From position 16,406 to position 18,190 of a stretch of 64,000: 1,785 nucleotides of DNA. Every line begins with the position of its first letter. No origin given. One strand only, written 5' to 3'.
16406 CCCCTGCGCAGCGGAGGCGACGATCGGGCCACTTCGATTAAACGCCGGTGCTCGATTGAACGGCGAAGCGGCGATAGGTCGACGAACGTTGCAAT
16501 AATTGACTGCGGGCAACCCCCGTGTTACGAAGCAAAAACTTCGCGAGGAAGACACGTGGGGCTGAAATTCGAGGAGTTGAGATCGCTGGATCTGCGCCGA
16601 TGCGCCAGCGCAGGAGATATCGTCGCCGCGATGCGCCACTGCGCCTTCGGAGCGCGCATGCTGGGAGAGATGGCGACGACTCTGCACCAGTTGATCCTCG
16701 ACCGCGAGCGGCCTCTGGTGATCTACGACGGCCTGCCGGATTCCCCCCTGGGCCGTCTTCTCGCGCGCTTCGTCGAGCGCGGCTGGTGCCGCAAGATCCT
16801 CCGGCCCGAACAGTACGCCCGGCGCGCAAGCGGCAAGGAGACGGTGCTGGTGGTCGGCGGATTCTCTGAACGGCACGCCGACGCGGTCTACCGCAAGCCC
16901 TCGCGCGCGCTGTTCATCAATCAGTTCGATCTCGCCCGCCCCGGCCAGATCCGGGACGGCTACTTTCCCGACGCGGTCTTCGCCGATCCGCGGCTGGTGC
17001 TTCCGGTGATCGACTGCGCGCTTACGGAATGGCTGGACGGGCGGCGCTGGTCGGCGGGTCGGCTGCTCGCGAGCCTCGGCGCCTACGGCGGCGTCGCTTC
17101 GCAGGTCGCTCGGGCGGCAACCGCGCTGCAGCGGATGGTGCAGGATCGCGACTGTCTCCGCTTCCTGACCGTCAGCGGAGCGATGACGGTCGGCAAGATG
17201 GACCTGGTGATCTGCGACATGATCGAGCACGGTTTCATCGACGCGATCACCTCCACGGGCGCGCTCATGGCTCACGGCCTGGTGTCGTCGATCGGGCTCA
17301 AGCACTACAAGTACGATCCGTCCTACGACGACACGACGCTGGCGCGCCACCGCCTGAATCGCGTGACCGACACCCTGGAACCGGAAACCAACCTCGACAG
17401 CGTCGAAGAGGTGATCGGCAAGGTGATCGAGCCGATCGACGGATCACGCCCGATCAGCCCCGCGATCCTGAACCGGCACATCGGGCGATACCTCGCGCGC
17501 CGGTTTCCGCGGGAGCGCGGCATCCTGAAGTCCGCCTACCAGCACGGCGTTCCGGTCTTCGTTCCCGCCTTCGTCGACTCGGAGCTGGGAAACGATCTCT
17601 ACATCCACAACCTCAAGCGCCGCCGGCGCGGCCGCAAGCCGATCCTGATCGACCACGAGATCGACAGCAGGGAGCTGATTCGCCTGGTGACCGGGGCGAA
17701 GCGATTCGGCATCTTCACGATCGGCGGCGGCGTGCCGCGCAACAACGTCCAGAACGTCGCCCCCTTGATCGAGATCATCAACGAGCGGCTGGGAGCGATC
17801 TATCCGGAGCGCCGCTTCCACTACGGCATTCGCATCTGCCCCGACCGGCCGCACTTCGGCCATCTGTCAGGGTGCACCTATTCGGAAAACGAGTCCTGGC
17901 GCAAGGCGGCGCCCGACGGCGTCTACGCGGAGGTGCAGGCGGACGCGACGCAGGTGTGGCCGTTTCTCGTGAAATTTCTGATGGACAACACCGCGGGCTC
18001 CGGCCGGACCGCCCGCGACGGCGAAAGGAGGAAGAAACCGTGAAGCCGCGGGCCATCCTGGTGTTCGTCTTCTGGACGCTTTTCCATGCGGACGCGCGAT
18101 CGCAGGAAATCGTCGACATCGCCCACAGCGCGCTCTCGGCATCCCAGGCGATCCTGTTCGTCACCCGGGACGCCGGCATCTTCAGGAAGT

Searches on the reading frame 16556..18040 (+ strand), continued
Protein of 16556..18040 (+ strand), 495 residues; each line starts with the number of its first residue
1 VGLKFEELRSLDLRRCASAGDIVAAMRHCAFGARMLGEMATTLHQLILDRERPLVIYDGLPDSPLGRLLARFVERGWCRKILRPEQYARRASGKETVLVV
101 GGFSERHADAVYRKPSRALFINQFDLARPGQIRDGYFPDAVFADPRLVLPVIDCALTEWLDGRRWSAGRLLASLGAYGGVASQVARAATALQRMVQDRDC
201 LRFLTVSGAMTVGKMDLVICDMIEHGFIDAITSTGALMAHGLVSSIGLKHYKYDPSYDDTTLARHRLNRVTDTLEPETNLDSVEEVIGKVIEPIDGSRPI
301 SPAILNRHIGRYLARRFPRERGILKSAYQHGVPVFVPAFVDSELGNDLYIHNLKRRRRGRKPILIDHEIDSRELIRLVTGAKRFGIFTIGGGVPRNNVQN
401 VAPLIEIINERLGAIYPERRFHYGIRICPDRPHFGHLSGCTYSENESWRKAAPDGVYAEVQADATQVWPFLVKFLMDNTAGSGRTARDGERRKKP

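Call 71: search_protein_families(library=pfam, proteins=[L061:2827-5973:+, L059:5028-6485:+, L062:7445-8365:-, L063:5180-5842:+, L065:4096-5403:-, L069:2592-5795:+, L073:4168-5883:+, L059:2112-2993:-, L061:2226-2792:+], max_evalue=0.0001)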
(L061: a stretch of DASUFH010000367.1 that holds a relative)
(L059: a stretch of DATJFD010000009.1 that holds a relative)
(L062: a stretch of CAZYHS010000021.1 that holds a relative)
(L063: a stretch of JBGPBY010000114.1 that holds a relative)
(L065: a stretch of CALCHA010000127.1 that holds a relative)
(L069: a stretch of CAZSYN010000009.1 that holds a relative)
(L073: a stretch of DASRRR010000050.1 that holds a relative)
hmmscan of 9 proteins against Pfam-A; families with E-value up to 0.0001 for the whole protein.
L061:2827-5973:+ (1048 aa): 6 families
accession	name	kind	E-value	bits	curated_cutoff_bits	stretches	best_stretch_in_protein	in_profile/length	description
PF01564.23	Spermine_synth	-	1.3e-17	64.4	22.9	1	523-675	5-156/186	Spermine/spermidine synthase domain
PF14559.12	TPR_19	-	4.7e-11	43.3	25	1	877-939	4-65/68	Tetratricopeptide repeat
PF13428.12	TPR_14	-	5.4e-07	30.1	23.5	1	1002-1042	1-41/44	Tetratricopeptide repeat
PF13176.12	TPR_7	-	6.4e-05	23.2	27.9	0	1006-1029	3-28/36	Tetratricopeptide repeat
PF13431.12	TPR_17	-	6.9e-05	23.2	24.4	0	957-987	3-33/34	Tetratricopeptide repeat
PF05175.20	MTS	-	8.8e-05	22.6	23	0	509-647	7-136/170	Methyltransferase small domain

L059:5028-6485:+ (485 aa): 0 families

L062:7445-8365:- (306 aa): 1 family
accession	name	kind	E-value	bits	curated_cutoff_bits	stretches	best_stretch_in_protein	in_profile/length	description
PF00892.27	EamA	-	2.8e-24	86.4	28.2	2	15-147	2-133/135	EamA-like transporter family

L063:5180-5842:+ (220 aa): 1 family
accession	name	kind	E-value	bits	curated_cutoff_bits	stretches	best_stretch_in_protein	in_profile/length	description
PF04012.17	PspA_IM30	-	3.9e-34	118.6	33.9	1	3-217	2-218/220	PspA/IM30 family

L065:4096-5403:- (435 aa): 1 family
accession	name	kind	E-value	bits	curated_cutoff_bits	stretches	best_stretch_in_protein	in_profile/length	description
PF00709.27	Adenylsucc_synt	-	5.9e-59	200.3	27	1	5-364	1-344/416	Adenylosuccinate synthetase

L069:2592-5795:+ (1067 aa): 2 families
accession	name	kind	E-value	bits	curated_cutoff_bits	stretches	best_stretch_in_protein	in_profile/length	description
PF06452.16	CBM9_1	-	1.1e-12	48.7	23.4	1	886-1065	22-182/185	Carbohydrate family 9 binding domain-like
PF01229.23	Glyco_hydro_39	-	7.7e-08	32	26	1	403-550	125-288/472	Glycosyl hydrolases family 39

L073:4168-5883:+ (571 aa): 2 families
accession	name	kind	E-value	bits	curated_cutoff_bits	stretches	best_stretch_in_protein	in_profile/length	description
PF02702.23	KdpD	-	2.2e-93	311.9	26.1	1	37-245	2-210/210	Osmosensitive K+ channel His kinase sensor domain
PF00359.27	PTS_EIIA_2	-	6.7e-23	81.7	27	1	427-567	2-142/144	Phosphoenolpyruvate-dependent sugar phosphotransferase system, EIIA 2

L059:2112-2993:- (294 aa): 1 family
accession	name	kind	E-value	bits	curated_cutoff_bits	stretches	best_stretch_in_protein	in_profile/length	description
PF00491.26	Arginase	-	3.2e-52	178.2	22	1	13-291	1-277/280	Arginase family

L061:2226-2792:+ (188 aa): 0 families

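Call 74: search_protein_families(library=ncbifam, proteins=[L058:5073-5993:+, L059:2112-2993:-], max_evalue=1e-8)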
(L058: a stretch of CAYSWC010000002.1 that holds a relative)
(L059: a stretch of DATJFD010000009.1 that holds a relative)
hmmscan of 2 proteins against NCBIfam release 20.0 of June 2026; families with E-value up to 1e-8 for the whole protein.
L058:5073-5993:+ (306 aa): 5 families
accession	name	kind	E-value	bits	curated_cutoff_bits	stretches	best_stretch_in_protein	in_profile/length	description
TIGR01230.1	agmatinase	equivalog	1.6e-61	208.3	174.3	1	19-296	10-275/275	agmatinase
NF002564.0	PRK02190.1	subfamily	3.3e-38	131.6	302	1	18-300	29-304/307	agmatinase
TIGR01227.1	hutG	equivalog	1.7e-25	89.9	229.15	1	12-291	25-303/307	formimidoylglutamase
TIGR01229.1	rocF_arginase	equivalog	3.7e-24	85.6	227.6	1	38-279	13-277/300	arginase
NF010347.0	PRK13775.1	equivalog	6.5e-09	35.5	381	0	72-295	92-321/331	formimidoylglutamase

L059:2112-2993:- (294 aa): 5 families
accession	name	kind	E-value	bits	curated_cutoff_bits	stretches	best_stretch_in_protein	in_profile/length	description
TIGR01230.1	agmatinase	equivalog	1.6e-44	152.6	174.3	1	8-292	8-273/275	agmatinase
NF002564.0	PRK02190.1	subfamily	2.4e-32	112.3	302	1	12-292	32-298/307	agmatinase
TIGR01227.1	hutG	equivalog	8.1e-26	90.9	229.15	1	8-288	30-302/307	formimidoylglutamase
TIGR01229.1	rocF_arginase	equivalog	7e-23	81.4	227.6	2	30-140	14-124/300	arginase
NF010347.0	PRK13775.1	equivalog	9.6e-10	38.2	381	1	80-286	107-318/331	formimidoylglutamase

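Call 80: search_solved_structures(query=L044:7588-8730:+, max_evalue=0.01)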
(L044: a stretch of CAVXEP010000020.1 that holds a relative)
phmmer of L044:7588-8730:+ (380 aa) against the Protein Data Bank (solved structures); distinct sequences matched with E-value up to 0.01: 14.
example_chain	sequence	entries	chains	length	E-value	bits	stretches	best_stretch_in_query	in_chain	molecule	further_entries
7f6p_A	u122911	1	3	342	1.6e-06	30.6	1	186-336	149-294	Iron ABC transporter, periplasmic iron-binding protein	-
7li0_A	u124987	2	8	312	2.9e-06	29.7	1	66-323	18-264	Fe(3+) ABC transporter substrate-binding protein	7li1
7f6r_A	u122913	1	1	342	2.9e-06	29.7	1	186-336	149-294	Iron ABC transporter, periplasmic iron-binding protein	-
7f6u_A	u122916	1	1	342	4.3e-06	29.1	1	186-336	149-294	Iron ABC transporter, periplasmic iron-binding protein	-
6g7n_A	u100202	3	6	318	5.3e-06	28.8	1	51-197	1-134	Extracellular solute-binding protein, family 1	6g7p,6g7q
7f6e_A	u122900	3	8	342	6.1e-06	28.6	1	186-336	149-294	Iron ABC transporter, periplasmic iron-binding protein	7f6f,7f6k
7f6q_A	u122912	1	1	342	6.2e-06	28.6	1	186-336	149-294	Iron ABC transporter, periplasmic iron-binding protein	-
7f6t_A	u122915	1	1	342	7.1e-06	28.4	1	186-336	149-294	Iron ABC transporter, periplasmic iron-binding protein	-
7f6n_A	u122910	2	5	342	7.8e-06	28.3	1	186-336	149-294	Iron ABC transporter, periplasmic iron-binding protein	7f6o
7f6s_A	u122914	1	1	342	8.3e-06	28.2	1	186-336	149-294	Iron ABC transporter, periplasmic iron-binding protein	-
2pt1_A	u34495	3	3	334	0.0004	22.6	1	75-196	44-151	Iron transport protein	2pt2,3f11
6hhb_A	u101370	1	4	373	0.00052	22.3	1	30-317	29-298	ABC-type Fe3+ transport system, periplasmic component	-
6fjl_A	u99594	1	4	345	0.0011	21.2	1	46-317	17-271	ABC-type Fe3+ transport system, periplasmic component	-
8x1a_B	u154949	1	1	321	0.0057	18.8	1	181-321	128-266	Iron(III) ABC transporter, periplasmic iron-compound-binding protein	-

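Call 81: search_solved_structures(query=L021:7579-8733:+, max_evalue=0.01)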
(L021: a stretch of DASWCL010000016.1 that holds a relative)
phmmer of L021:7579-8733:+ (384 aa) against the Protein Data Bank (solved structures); distinct sequences matched with E-value up to 0.01: 5.
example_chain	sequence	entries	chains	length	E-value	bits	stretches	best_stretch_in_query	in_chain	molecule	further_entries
3rpd_A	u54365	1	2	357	8.6e-06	28.2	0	292-381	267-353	Methionine synthase (B12-independent)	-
1t7l_A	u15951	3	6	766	2.7e-05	26.6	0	164-270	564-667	5-methyltetrahydropteroyltriglutamate--homocysteine methyltransferase | 5-methyltetrahydropteroyltriglutamate-homocysteine methyltransferase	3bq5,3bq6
1xpg_A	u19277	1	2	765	2.7e-05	26.6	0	164-270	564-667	5-methyltetrahydropteroyltriglutamate--homocysteine methyltransferase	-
1xdj_A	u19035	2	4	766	2.7e-05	26.6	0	164-270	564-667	5-methyltetrahydropteroyltriglutamate--homocysteine methyltransferase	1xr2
1u1h_A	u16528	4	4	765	9.3e-05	24.8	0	165-357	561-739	5-methyltetrahydropteroyltriglutamate--homocysteine methyltransferase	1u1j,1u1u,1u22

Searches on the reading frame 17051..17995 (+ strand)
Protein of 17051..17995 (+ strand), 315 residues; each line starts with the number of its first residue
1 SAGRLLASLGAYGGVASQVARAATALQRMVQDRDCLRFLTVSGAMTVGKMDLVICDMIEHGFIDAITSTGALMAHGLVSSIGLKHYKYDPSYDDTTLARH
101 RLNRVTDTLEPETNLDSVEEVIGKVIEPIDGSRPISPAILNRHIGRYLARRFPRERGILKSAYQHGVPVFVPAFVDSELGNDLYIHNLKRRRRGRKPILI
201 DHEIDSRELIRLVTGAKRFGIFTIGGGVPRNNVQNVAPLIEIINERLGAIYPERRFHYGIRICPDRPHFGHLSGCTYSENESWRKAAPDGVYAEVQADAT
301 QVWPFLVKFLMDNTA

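Call 52: search_dna_similar(query=window:17051-17995:+, collection=plasmids, mode=protein, max_evalue=0.00001, max_rows=25)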
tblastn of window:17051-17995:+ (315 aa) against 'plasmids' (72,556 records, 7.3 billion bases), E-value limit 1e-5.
Records with a match: 24; places in all: 24; records where one place covers at least 80% of the query: 23.
Best place of each record, by identity: <60% 24.
By first word of the organism name: Haloferax 8; Natrinema 4; Nostoc 2; Trichormus 2; Sphingomonas 1; Natronorubrum 1; Haladaptatus 1; Halalkalicoccus 1; Haloterrigena 1; Natrialba 1; and 2 more.
By predicted mobility (MOB-suite, as given by PLSDB): non-mobilizable 20; conjugative 4.
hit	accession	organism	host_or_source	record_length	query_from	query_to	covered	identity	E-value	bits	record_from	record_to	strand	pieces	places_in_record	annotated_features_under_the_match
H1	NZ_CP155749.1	Sphingomonas parapaucimobilis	Chinese cabbage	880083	5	306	96%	30.6%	2e-37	149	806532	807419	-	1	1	deoxyhypusine synthase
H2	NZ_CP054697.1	Nostoc edaphicum CCNP1411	-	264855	5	309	97%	30.1%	3e-34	139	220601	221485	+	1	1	deoxyhypusine synthase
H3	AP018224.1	Nostoc linckia NIES-25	-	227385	19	309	92%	30.8%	3e-34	139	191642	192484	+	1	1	deoxyhypusine synthase-like protein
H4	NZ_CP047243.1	Trichormus variabilis 0441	cell culture,thermal spring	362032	19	309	92%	30.5%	1e-33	137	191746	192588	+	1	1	deoxyhypusine synthase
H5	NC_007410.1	Trichormus variabilis ATCC 29413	-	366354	19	309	92%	30.5%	1e-33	137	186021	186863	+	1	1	deoxyhypusine synthase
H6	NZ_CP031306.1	Natronorubrum bangense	Cell culture,The Bange salt-alkaline ...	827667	3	307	97%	27.6%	4e-18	92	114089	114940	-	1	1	deoxyhypusine synthase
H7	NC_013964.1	Haloferax volcanii DS2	-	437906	4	313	98%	26.8%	7e-16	86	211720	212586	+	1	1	deoxyhypusine synthase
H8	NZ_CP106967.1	Haloferax alexandrinus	-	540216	4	313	98%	26.8%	1e-15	85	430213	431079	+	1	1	deoxyhypusine synthase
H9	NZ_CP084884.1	Natrinema zhouii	pure culture,Salt mine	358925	5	307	96%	27.5%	1e-17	91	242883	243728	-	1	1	deoxyhypusine synthase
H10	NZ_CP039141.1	Haloferax mediterranei ATCC 33500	Cell culture,Spain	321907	5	307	96%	27.5%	3e-17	89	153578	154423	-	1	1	deoxyhypusine synthase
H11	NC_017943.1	Haloferax mediterranei ATCC 33500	-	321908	5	307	96%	27.5%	3e-17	89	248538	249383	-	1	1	deoxyhypusine synthase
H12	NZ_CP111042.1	Haladaptatus caseinilyticus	cell culture,sediment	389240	5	307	96%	27.5%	6e-16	86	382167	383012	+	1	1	deoxyhypusine synthase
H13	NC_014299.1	Halalkalicoccus jeotgali B3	-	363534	4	307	97%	27.3%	5e-17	89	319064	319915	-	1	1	deoxyhypusine synthase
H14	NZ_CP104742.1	Haloferax lucentense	-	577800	4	313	98%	26.5%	5e-16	86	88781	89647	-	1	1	deoxyhypusine synthase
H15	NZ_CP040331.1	Natrinema versiforme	-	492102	5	307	96%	27.1%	1e-14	82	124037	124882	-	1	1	deoxyhypusine synthase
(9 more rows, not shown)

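Call 53: get_annotated_region(hit=H1, flank=4000)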
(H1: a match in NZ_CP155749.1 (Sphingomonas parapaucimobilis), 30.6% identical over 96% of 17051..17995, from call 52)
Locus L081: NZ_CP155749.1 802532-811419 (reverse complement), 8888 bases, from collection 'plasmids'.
description: Sphingomonas parapaucimobilis strain YK209 plasmid unnamed1, complete sequence
organism: Sphingomonas parapaucimobilis (NCBI taxid 28213)
taxonomy: Bacteria; Pseudomonadota; Alphaproteobacteria; Sphingomonadales; Sphingomonadaceae; Sphingomonas; Sphingomonas parapaucimobilis
host: -; source: Chinese cabbage; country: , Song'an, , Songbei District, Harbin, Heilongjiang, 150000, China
typing (MOB-suite, as given by PLSDB): non-mobilizable
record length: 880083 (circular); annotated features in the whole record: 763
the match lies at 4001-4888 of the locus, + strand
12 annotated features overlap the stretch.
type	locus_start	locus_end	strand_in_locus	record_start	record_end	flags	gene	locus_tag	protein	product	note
CDS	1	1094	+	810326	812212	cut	-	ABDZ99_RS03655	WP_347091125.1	XrtA/PEP-CTERM system amidotransferase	GO:0006529 - asparagine biosynthetic process [Evidence IEA]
CDS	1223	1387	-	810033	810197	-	-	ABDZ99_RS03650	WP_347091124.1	hypothetical protein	-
CDS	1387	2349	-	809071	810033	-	-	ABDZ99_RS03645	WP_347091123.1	pyridoxal-phosphate dependent enzyme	-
CDS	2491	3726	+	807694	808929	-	-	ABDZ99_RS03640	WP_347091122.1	type III PLP-dependent enzyme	-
CDS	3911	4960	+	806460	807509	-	-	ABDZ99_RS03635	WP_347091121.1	deoxyhypusine synthase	-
CDS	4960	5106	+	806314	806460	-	-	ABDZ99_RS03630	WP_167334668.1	hypothetical protein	-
CDS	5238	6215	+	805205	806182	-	-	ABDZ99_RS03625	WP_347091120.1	alpha/beta hydrolase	-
CDS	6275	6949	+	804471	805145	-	mtgA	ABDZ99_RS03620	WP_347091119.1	monofunctional biosynthetic peptidoglycan transglycosylase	GO:0009252 - peptidoglycan biosynthetic process [Evidence IEA]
CDS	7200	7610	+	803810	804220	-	-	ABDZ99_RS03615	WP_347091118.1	hypothetical protein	-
CDS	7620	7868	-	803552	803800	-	-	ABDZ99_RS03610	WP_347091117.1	hypothetical protein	-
CDS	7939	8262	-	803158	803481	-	-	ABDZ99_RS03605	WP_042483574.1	YbaB/EbfC family nucleoid-associated protein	GO:0008150 - biological_process [Evidence IEA]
CDS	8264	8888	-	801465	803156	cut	-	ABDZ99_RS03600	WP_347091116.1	DNA polymerase III subunit gamma/tau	GO:0006260 - DNA replication [Evidence IEA]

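Call 54: get_annotated_region(hit=H5, flank=4000)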
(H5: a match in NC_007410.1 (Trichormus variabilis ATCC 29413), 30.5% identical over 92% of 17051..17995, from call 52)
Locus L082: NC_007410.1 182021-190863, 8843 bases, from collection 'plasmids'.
description: Trichormus variabilis ATCC 29413 plasmid A, complete sequence
organism: Trichormus variabilis ATCC 29413 (NCBI taxid 240292)
taxonomy: Bacteria; Cyanobacteriota; Cyanophyceae; Nostocales; Nostocaceae; Trichormus; Trichormus variabilis; Trichormus variabilis ATCC 29413
host: -; source: -; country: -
typing (MOB-suite, as given by PLSDB): conjugative; replicon rep_cluster_38; relaxase MOBV,MOBV; mating-pair formation MPF_T
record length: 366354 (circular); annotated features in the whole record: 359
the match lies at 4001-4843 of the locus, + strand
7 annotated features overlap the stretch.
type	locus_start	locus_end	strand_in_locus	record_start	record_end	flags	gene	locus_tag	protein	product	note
CDS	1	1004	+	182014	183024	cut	-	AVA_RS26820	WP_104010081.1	ABC transporter ATP-binding protein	-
CDS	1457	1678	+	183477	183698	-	-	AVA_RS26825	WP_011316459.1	hypothetical protein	-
CDS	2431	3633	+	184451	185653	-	rocD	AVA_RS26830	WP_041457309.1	ornithine--oxo-acid transaminase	-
CDS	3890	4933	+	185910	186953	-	-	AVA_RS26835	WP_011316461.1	deoxyhypusine synthase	-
CDS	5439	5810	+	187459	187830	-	-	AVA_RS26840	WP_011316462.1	FeoA family protein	GO:0006811 - monoatomic ion transport [Evidence IEA]; GO:0055072 - obsolete iron ion homeostasis [Evidence IEA]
CDS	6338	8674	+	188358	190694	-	feoB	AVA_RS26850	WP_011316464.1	Fe(2+) transporter permease subunit FeoB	GO:0006826 - iron ion transport [Evidence IEA]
CDS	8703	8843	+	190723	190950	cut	-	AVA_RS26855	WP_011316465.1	FeoC-like transcriptional regulator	-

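Call 55: get_annotated_region(hit=H7, flank=1500)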
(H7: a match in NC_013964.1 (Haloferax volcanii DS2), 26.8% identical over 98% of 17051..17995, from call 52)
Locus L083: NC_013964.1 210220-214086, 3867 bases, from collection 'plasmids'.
description: Haloferax volcanii DS2 plasmid pHV3, complete sequence
organism: Haloferax volcanii DS2 (NCBI taxid 309800)
taxonomy: Archaea; Euryarchaeota; Halobacteria; Halobacteriales; Haloferacaceae; Haloferax; Haloferax volcanii; Haloferax volcanii DS2
host: -; source: -; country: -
typing (MOB-suite, as given by PLSDB): non-mobilizable
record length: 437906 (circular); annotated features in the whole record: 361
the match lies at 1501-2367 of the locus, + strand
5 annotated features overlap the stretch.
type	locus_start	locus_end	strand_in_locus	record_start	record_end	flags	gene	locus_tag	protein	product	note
CDS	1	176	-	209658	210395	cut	-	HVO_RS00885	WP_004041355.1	2-phosphosulfolactate phosphatase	-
CDS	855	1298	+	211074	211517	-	-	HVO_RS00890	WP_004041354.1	DoxX family membrane protein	-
CDS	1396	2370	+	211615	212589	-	-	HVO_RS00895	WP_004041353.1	deoxyhypusine synthase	-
CDS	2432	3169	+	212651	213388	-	-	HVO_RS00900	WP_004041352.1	amino acid racemase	GO:0006520 - amino acid metabolic process [Evidence IEA]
CDS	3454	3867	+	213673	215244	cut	-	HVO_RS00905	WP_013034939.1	ABC transporter substrate-binding protein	-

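Call 56: search_protein_families(library=ncbifam, proteins=[L081:3911-4960:+, L082:3890-4933:+, L083:1396-2370:+], max_evalue=1e-10)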
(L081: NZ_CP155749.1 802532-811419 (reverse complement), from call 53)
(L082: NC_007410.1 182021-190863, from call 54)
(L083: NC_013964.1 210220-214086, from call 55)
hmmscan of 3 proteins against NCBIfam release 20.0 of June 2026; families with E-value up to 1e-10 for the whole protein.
L081:3911-4960:+ (349 aa): 7 families
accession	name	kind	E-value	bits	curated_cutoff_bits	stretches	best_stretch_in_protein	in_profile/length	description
NF002699.1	PRK02492.1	equivalog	7.1e-170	564.3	500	1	12-348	2-337/338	1,9-bis(guanidino)-5-aza-nonane synthase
NF002006.0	PRK00805.1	equivalog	1.2e-79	267.7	434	1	12-339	5-327/338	deoxyhypusine synthase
NF002630.0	PRK02301.1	equivalog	7.8e-63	212.6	364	1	10-333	6-314/318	deoxyhypusine synthase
TIGR00321.1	dhys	equivalog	6.8e-59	199.7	304.25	1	26-328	11-297/301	deoxyhypusine synthase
NF001980.1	PRK00770.1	equivalog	8.4e-47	159.9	450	1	29-338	13-328/350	homospermidine biosynthesis protein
NF002294.1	PRK01221.1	equivalog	2.7e-38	132.1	350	1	28-328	12-298/300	deoxyhypusine synthase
NF003052.1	PRK03971.1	equivalog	8.2e-35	120.6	380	1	25-329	28-331/334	deoxyhypusine synthase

L082:3890-4933:+ (347 aa): 7 families
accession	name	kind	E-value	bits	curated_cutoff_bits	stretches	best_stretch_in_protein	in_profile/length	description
NF002699.1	PRK02492.1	equivalog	3.1e-178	591.8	500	1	4-337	1-337/338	1,9-bis(guanidino)-5-aza-nonane synthase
NF002006.0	PRK00805.1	equivalog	8.4e-102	340.5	434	1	2-330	2-329/338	deoxyhypusine synthase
TIGR00321.1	dhys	equivalog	4.6e-73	246.2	304.25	1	19-318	11-298/301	deoxyhypusine synthase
NF002630.0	PRK02301.1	equivalog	3.2e-70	236.9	364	1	3-318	6-310/318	deoxyhypusine synthase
NF001980.1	PRK00770.1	equivalog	2e-60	204.8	450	1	19-333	10-332/350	homospermidine biosynthesis protein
NF002294.1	PRK01221.1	equivalog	9.1e-49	166.5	350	1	20-317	11-298/300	deoxyhypusine synthase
NF003052.1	PRK03971.1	equivalog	3.4e-44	151.5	380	1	16-316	25-329/334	deoxyhypusine synthase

L083:1396-2370:+ (324 aa): 7 families
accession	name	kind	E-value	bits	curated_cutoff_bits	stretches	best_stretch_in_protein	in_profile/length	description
NF003052.1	PRK03971.1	equivalog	3.4e-156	519.7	380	1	4-323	2-334/334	deoxyhypusine synthase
TIGR00321.1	dhys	equivalog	8.2e-88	294.6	304.25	1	30-322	9-300/301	deoxyhypusine synthase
NF002294.1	PRK01221.1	equivalog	1e-81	274.6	350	1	29-319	7-298/300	deoxyhypusine synthase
NF002630.0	PRK02301.1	equivalog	2.1e-66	224.4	364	1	20-322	11-312/318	deoxyhypusine synthase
NF002006.0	PRK00805.1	equivalog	1.5e-48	165.4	434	1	35-320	22-317/338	deoxyhypusine synthase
NF002699.1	PRK02492.1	equivalog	6.7e-38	130.4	500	1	31-323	15-321/338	1,9-bis(guanidino)-5-aza-nonane synthase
NF001980.1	PRK00770.1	equivalog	5.4e-33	114.5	450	1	35-321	13-320/350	homospermidine biosynthesis protein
